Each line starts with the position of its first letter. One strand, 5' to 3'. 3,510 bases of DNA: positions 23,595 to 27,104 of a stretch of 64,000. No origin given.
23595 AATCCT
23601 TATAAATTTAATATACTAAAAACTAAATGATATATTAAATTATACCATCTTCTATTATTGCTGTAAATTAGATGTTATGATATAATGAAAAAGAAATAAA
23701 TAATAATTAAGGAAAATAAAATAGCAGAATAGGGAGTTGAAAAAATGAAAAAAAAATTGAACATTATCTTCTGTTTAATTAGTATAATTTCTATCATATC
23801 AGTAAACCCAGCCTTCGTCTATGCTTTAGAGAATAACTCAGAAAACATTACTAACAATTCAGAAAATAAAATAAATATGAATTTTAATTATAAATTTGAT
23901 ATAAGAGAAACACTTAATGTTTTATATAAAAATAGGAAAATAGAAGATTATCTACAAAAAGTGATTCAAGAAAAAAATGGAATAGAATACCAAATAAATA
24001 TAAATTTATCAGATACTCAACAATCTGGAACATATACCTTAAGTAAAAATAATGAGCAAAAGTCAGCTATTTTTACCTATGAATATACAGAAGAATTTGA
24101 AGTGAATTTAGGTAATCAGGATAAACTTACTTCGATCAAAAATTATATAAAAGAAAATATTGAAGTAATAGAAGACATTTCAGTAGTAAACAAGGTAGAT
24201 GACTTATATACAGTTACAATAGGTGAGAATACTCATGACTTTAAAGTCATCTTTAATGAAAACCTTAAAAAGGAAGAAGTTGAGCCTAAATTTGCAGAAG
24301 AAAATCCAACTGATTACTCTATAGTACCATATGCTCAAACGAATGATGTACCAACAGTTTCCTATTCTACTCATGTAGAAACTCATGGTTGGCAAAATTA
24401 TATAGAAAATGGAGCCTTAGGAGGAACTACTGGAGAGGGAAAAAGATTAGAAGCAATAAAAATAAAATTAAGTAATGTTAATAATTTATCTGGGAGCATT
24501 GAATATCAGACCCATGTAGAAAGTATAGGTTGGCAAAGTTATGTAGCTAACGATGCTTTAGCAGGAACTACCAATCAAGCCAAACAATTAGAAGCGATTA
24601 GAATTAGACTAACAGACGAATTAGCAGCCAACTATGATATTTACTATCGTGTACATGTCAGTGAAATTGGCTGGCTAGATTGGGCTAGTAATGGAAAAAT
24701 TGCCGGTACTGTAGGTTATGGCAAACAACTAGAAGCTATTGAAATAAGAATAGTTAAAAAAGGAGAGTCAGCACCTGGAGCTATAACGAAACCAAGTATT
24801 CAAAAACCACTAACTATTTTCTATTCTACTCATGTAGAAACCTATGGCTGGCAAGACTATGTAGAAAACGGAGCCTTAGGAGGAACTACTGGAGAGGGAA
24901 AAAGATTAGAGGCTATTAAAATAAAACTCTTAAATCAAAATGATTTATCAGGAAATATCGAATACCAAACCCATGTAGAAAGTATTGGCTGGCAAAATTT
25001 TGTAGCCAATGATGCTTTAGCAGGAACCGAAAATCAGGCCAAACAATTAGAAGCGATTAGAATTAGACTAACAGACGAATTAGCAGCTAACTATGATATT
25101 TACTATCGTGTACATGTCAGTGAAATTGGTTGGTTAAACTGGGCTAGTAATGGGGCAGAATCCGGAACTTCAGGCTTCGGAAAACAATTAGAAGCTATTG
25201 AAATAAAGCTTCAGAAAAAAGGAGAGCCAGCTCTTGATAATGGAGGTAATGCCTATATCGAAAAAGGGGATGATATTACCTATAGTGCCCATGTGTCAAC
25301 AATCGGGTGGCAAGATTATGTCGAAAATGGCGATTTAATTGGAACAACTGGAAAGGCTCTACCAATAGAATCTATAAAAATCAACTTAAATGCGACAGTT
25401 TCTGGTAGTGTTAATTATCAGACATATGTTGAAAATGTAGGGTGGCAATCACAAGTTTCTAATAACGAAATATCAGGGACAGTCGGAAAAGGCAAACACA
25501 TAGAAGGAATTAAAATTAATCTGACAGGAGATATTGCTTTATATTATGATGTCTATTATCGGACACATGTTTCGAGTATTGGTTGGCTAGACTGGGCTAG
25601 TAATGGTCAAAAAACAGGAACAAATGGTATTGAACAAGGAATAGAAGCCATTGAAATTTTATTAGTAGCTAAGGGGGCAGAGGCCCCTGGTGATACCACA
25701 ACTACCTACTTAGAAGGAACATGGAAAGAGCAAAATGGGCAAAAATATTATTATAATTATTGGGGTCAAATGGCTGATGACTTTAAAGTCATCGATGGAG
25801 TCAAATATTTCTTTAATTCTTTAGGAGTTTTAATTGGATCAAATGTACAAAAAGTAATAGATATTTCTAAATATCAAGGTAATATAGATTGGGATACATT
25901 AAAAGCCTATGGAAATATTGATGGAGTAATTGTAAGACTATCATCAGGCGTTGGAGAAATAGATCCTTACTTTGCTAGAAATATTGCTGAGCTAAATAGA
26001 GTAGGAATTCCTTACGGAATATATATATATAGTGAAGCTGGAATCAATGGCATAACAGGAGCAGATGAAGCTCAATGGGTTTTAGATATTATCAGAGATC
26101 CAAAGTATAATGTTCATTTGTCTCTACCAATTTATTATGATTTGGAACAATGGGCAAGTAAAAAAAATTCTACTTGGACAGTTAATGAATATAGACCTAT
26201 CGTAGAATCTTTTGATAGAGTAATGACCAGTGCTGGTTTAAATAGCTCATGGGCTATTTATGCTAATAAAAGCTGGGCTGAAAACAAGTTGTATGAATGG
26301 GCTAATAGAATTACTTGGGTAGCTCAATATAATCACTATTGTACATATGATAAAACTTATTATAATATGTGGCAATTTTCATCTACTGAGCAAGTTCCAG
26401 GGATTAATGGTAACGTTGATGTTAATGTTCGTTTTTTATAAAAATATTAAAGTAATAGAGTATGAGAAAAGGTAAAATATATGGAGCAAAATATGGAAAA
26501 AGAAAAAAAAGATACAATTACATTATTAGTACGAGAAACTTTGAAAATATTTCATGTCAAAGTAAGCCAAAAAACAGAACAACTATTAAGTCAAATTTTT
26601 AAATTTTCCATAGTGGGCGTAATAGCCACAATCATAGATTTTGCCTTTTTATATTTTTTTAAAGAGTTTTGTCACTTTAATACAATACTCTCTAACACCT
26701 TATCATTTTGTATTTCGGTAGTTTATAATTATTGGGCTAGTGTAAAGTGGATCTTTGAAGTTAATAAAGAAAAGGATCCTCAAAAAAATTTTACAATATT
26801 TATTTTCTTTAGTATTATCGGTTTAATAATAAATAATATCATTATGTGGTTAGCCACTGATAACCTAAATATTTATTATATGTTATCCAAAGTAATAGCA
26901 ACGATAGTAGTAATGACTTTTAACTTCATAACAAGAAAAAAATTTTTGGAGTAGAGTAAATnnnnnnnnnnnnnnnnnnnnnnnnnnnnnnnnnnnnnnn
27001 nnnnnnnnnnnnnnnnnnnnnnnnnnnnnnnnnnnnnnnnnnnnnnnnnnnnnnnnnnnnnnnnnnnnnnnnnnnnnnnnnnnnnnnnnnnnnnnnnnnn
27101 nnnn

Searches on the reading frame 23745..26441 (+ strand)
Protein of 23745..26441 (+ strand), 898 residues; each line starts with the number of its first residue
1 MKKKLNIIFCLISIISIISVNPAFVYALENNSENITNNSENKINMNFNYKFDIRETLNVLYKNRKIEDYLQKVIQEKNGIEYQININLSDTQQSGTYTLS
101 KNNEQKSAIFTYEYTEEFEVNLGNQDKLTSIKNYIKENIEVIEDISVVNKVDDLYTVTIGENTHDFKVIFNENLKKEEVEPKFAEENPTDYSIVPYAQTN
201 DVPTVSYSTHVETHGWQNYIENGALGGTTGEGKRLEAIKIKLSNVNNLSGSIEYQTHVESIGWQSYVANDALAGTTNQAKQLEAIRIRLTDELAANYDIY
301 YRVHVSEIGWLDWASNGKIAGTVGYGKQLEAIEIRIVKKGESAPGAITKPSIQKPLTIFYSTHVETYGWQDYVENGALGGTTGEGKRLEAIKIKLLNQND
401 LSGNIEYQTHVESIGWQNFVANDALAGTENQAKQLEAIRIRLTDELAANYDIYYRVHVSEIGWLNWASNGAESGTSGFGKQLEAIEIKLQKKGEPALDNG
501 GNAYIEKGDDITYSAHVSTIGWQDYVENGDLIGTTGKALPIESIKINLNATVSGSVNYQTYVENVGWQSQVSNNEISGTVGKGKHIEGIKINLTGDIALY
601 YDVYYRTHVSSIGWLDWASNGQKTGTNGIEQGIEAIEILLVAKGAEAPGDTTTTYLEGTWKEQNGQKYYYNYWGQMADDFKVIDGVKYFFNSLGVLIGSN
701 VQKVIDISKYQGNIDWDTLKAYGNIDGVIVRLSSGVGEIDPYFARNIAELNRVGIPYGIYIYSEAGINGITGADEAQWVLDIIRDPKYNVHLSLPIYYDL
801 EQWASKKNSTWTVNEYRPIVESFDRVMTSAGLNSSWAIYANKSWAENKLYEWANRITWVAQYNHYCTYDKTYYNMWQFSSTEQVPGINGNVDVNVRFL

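Call 44: search_protein_families(library=pfam, proteins=[window:23745-26441:+])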
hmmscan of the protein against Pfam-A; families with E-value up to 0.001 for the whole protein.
window:23745-26441:+ (898 aa): 2 families
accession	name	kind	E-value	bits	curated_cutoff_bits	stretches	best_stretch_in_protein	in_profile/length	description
PF07538.16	ChW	-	3.6e-135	439.9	22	9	363-397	1-35/35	Clostridial hydrophobic W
PF01183.26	Glyco_hydro_25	-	3.8e-23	83.2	27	1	705-887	1-180/180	Glycosyl hydrolases family 25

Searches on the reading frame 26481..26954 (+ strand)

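Call 44: search_protein_families(library=pfam, proteins=[window:26481-26954:+])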
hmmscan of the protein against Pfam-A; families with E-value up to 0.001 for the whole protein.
window:26481-26954:+ (157 aa): 1 family
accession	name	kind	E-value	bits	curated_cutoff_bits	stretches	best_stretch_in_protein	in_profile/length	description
PF04138.20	GtrA_DPMS_TM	-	5.7e-24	85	26.1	1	41-155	1-115/117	GtrA/DPMS, transmembrane domain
